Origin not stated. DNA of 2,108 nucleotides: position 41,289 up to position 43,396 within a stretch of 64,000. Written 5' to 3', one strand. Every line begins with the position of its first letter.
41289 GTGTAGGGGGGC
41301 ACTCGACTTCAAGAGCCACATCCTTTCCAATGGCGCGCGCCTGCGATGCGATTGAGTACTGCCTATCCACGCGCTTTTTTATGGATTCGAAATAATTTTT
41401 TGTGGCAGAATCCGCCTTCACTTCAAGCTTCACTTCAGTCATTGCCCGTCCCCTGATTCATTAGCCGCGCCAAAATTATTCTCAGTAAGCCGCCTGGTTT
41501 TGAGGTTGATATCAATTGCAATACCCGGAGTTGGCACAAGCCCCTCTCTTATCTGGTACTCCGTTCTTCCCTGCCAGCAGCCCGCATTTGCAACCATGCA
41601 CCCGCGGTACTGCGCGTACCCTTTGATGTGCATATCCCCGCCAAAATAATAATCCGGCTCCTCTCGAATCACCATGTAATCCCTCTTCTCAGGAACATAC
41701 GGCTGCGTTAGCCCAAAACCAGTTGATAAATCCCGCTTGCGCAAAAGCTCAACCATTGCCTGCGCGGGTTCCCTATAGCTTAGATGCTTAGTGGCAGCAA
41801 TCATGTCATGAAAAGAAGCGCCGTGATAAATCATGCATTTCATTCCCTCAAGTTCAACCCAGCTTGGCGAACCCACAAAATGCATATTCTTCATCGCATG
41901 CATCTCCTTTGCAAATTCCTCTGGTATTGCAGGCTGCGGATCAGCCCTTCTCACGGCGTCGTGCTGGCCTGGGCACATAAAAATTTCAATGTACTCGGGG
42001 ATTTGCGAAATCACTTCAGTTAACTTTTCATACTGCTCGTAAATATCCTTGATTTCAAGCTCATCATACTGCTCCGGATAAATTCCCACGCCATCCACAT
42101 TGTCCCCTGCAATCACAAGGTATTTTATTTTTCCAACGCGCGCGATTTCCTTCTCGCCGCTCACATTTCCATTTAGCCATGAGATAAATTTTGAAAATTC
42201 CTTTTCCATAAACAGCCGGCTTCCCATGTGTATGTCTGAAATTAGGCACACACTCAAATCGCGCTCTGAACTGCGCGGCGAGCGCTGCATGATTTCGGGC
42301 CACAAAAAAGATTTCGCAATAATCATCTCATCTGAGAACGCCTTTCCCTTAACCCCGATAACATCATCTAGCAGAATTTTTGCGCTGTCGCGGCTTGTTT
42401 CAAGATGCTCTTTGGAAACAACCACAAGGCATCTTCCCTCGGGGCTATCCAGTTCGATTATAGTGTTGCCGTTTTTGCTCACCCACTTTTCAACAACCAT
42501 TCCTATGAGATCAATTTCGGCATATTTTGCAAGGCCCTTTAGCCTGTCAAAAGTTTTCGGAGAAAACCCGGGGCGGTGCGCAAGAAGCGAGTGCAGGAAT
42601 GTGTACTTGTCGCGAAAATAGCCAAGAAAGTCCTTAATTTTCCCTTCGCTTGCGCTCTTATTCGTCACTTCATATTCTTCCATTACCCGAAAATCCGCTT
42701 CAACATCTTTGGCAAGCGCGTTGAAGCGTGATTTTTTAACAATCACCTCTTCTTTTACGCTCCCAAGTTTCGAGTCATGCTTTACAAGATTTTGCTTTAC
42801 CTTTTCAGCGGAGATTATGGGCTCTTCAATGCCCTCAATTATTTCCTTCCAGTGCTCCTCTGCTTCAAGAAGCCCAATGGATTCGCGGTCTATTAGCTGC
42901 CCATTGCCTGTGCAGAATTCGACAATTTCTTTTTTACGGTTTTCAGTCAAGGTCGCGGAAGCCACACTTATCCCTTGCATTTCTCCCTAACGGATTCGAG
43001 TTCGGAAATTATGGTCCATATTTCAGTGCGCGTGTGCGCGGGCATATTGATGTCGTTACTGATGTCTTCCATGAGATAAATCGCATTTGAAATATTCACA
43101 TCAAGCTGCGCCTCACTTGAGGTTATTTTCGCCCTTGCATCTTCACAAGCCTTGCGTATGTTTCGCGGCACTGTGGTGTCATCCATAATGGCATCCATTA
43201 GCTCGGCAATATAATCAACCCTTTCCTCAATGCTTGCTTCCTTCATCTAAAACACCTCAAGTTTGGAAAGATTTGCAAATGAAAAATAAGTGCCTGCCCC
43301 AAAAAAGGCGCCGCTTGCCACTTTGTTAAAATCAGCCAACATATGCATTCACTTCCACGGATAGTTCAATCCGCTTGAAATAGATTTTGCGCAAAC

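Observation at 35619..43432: Shared ORB-like 11-mer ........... upstream of orc1 and upstream of the UPF0147-DP1-DP2 operon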

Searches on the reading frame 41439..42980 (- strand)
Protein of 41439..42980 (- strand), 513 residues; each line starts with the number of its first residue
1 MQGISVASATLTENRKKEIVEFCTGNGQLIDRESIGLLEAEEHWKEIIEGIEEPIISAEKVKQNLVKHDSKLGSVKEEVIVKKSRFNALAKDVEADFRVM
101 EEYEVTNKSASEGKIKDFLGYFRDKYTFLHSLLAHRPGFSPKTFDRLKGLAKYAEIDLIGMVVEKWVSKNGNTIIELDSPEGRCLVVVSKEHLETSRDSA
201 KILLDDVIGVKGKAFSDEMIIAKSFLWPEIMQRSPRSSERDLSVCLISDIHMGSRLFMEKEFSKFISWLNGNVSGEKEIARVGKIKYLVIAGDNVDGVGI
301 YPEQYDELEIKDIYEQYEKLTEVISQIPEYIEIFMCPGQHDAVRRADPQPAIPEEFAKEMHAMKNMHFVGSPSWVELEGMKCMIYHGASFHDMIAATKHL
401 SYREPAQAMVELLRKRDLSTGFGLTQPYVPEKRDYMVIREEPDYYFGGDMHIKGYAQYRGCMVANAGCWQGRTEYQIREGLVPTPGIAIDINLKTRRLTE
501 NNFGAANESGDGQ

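Call 4: search_protein_families(library=pfam, proteins=[window:41439-42980:-])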
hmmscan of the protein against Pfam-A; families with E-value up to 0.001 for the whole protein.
window:41439-42980:- (513 aa): 3 families
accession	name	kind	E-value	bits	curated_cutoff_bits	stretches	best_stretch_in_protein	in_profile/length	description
PF04042.21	DNA_pol_E_B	-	4.4e-11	43.1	29.1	1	246-449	3-203/210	DNA polymerase alpha/epsilon subunit B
PF00149.33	Metallophos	-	1.7e-08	35.6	21.5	1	244-452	3-190/191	Calcineurin-like phosphoesterase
PF12850.12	Metallophos_2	-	0.00044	20.7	27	0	286-474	28-140/154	Calcineurin-like phosphoesterase superfamily domain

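Call 13: find_related_loci(query=window:41439-42980:-, collection=genome_contigs, flank=10000)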
Query window:41439-42980:- (513 aa) in genome_contigs; peptide patterns used: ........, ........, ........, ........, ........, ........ (x = any residue, [..] = any of these).
15 stretches matched a pattern; 3 encode a relative of the query (tblastn E <= 1e-3); 3 distinct loci.
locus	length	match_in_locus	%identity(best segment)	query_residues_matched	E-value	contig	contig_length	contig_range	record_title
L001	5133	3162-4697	81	2-512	0e+0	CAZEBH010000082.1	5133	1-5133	MAG TPA_asm: uncultured archaeon isolate SRP302447_co1_795 genome assembly, contig: NODE_46168_length_5133_cov_5.436589,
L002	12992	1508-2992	67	9-503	0e+0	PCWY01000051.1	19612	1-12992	MAG: Candidatus Diapherotrites archaeon CG11_big_fil_rev_8_21_14_0_20_37_9 CG11_8_21_14_0.20_scaffold_1543_c, whole geno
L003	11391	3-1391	69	51-513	0e+0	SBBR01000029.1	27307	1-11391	MAG: archaeon isolate Bin_44_1 Hy_contig12616, whole genome shotgun sequence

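Call 20: search_protein_families(library=pfam, proteins=[L002:8006-9205:+, L002:7682-7993:+, L002:6509-7261:-, L002:9238-12894:-, L002:43-1077:+, L001:1951-2763:-, L001:635-1660:+])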
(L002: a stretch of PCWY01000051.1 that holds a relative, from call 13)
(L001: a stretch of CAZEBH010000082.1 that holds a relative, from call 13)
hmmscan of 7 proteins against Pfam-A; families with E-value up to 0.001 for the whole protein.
L002:8006-9205:+ (399 aa): 10 families
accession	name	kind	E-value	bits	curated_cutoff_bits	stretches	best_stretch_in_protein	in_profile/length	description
PF22703.2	Cdc6_lid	-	5.9e-20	71.4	27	1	212-278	2-68/68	Cdc6 AAA+ ATPase-type lid domain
PF09079.17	Cdc6_C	-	1.9e-15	57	25.1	1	289-390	3-94/96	CDC6, C terminal winged helix domain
PF13401.12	AAA_22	-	2.4e-10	41.3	27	1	53-174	5-118/130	AAA domain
PF13191.12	AAA_16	-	4e-10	40.9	32.6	1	30-154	2-148/167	AAA ATPase domain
PF00004.35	AAA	-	1.3e-05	26.1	21.2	1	57-202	2-129/131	ATPase family associated with various cellular activities (AAA)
PF00931.28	NB-ARC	-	4.1e-05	23.4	23.5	1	38-161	6-123/248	NB-ARC domain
PF01637.24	ATPase_2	-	4.3e-05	23.9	33.2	1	45-161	12-136/225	ATPase domain predominantly from Archaea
PF10412.15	TrwB_AAD_bind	-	0.00022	20.7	20.5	0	51-77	13-39/387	Type IV secretion-system coupling protein DNA-binding domain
PF05673.19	DUF815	-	0.00029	20.5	23.8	1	38-77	38-77/249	Protein of unknown function (DUF815)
PF13173.12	AAA_14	-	0.00042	20.8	27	0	56-166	5-90/129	AAA domain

L002:7682-7993:+ (103 aa): 0 families

L002:6509-7261:- (250 aa): 0 families

L002:9238-12894:- (1218 aa): 4 families
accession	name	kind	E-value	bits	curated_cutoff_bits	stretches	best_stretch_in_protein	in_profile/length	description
PF14528.11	LAGLIDADG_3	-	5.5e-28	97.5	22.5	2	97-180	5-82/82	LAGLIDADG-like domain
PF14890.11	Intein_splicing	-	2.8e-24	86.1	35.8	1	428-886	9-155/155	Intein splicing domain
PF21280.2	Helicase_dom4_arc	-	2.8e-23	82.6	27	1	1033-1156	2-125/125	Archaeal helicase, domain 4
PF14520.12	HHH_5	-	5.1e-05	24.1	27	1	1164-1200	4-40/57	Helix-hairpin-helix domain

L002:43-1077:+ (344 aa): 10 families
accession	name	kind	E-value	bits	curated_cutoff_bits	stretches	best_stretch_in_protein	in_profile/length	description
PF17835.6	NOG1_N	-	6.9e-29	101.4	22.9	1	25-177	8-160/160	NOG1 N-terminal helical domain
PF01926.29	MMR_HSR1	-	4.9e-24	85.1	21.9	1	182-300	1-113/113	50S ribosome-binding GTPase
PF06858.20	NOG1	-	1.8e-22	79.3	27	1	246-302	2-58/58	Nucleolar GTP-binding protein 1 (NOG1)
PF02421.24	FeoB_N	-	9.5e-17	61.4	27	1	182-319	2-133/156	Ferrous iron transport protein B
PF09439.16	SRPRB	-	1.3e-07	31.6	25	1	180-322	3-140/178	Signal recognition particle receptor beta subunit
PF03193.22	RsgA_GTPase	-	2.8e-06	27.7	30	0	166-237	90-168/174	RsgA GTPase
PF00071.28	Ras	-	7e-05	22.9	21.6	1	183-313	2-126/162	Ras family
PF04548.22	AIG1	-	0.00053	19.8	27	0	182-305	2-130/212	AIG1 family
PF00009.33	GTP_EFTU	-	0.00057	20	26.5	0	214-320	56-150/188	Elongation factor Tu GTP binding domain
PF00025.27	Arf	-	0.00058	19.8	22.3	0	182-318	16-142/174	ADP-ribosylation factor family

L001:1951-2763:- (270 aa): 1 family
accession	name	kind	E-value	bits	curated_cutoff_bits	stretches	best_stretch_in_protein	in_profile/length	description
PF06293.20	Kdo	-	1.7e-07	31.3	21.3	1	134-227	118-204/207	Lipopolysaccharide kinase (Kdo/WaaP) family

L001:635-1660:+ (341 aa): 5 families
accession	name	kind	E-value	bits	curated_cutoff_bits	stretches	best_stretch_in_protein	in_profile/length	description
PF17835.6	NOG1_N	-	5.3e-22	79.1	22.9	1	21-172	8-160/160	NOG1 N-terminal helical domain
PF01926.29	MMR_HSR1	-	4.6e-21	75.5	21.9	1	177-295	1-113/113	50S ribosome-binding GTPase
PF06858.20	NOG1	-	8.9e-19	67.5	27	1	241-297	2-58/58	Nucleolar GTP-binding protein 1 (NOG1)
PF02421.24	FeoB_N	-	2.7e-15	56.7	27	1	177-304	2-123/156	Ferrous iron transport protein B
PF09439.16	SRPRB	-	0.00026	20.9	25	1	175-264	3-84/178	Signal recognition particle receptor beta subunit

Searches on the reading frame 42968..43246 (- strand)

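Call 4: search_protein_families(library=pfam, proteins=[window:42968-43246:-])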
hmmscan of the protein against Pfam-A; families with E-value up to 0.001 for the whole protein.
window:42968-43246:- (92 aa): 1 family
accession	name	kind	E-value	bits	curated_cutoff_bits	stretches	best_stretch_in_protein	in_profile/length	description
PF03685.18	UPF0147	-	5.3e-28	97.3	23.6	1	7-86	2-81/81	Uncharacterised protein family (UPF0147)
